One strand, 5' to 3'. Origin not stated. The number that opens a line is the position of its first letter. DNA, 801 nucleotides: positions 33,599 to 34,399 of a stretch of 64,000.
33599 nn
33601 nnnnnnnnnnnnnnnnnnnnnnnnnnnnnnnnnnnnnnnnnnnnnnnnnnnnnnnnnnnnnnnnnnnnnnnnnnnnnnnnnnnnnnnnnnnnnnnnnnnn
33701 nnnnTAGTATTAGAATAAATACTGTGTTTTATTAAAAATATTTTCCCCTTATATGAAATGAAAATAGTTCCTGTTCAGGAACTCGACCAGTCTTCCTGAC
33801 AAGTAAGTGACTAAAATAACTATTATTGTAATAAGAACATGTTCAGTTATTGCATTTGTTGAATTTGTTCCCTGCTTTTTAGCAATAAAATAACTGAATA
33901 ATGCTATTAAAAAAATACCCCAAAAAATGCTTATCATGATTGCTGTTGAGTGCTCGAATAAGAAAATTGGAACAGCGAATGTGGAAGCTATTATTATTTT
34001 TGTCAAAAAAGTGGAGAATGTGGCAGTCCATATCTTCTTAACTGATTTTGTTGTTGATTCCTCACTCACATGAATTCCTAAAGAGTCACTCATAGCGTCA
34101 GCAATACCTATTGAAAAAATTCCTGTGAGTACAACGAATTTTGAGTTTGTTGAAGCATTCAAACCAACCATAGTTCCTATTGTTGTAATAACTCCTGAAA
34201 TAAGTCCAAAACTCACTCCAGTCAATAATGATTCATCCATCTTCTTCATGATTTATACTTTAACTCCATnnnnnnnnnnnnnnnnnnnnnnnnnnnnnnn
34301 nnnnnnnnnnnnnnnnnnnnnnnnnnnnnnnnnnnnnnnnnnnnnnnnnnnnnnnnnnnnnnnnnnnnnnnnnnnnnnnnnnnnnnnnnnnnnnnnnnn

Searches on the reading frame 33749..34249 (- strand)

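Call 47: search_protein_families(library=pfam, proteins=[window:33749-34249:-], max_evalue=0.001)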
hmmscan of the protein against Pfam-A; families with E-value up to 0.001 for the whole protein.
window:33749-34249:- (166 aa): 1 family
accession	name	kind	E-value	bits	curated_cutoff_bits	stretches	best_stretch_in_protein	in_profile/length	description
PF01988.24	VIT1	-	1.1e-07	32.4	28.1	2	14-70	6-63/214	VIT family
